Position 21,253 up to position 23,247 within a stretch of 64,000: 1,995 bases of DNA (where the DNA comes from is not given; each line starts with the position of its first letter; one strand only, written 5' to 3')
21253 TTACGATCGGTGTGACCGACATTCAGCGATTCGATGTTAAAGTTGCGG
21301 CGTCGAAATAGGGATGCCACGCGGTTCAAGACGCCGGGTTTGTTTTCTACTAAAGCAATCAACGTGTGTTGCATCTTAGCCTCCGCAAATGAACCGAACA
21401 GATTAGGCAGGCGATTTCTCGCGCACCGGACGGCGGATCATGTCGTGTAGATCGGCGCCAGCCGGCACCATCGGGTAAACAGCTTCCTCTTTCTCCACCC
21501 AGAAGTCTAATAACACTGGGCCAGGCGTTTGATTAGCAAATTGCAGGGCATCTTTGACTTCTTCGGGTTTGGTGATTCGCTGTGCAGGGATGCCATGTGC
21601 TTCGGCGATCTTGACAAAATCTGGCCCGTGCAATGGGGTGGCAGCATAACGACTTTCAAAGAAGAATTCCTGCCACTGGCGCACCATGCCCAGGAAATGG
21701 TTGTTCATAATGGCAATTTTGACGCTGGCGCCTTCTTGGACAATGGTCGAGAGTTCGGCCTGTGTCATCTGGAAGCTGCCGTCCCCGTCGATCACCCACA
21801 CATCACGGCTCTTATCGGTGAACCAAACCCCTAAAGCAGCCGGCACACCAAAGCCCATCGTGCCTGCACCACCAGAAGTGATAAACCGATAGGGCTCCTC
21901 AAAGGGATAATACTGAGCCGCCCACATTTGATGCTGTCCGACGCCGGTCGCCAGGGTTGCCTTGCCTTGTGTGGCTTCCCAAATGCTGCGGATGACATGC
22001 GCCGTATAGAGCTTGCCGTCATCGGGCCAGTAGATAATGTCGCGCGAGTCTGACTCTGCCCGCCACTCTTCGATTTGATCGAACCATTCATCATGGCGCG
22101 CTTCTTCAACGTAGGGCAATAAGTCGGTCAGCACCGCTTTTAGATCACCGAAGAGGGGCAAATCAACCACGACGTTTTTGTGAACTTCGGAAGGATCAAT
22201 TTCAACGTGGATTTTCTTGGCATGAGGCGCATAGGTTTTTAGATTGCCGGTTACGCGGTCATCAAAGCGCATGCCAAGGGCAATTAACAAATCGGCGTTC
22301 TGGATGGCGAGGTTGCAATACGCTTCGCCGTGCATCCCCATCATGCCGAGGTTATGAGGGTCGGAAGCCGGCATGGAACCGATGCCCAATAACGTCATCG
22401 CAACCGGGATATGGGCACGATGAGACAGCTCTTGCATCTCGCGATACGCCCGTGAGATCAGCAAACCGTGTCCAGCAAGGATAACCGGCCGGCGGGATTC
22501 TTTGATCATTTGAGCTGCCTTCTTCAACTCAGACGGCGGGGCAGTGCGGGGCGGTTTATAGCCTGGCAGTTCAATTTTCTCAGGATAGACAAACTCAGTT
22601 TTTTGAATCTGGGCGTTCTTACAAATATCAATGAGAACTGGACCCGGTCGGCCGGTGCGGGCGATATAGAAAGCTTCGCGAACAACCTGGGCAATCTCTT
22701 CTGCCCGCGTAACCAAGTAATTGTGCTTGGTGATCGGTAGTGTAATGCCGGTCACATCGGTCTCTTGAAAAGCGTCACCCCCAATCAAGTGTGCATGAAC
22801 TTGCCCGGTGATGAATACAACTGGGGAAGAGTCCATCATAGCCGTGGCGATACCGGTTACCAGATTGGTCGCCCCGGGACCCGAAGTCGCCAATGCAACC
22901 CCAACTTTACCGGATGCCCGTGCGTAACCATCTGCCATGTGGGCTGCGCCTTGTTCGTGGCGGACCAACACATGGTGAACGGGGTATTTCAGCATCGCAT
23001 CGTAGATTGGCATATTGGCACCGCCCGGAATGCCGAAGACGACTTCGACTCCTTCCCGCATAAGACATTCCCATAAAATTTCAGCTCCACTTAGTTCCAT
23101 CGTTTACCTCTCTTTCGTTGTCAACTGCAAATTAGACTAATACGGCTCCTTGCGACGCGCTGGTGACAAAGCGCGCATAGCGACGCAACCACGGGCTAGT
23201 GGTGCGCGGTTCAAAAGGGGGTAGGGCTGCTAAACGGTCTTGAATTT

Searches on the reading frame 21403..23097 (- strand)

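Call 44: search_protein_families(library=pfam, proteins=[window:21403-23097:-], max_evalue=0.00001)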
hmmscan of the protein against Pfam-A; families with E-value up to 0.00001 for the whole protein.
window:21403-23097:- (564 aa): 3 families
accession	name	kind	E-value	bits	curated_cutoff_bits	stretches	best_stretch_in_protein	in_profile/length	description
PF02775.26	TPP_enzyme_C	-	2.1e-51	174.1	21.9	1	385-532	1-151/151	Thiamine pyrophosphate enzyme, C-terminal TPP binding domain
PF00205.28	TPP_enzyme_M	-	2.4e-44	150.8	30.4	1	191-326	1-137/137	Thiamine pyrophosphate enzyme, central domain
PF02776.23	TPP_enzyme_N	-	2.1e-40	137.7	26.8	1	3-116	2-117/119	Thiamine pyrophosphate enzyme, N-terminal TPP binding domain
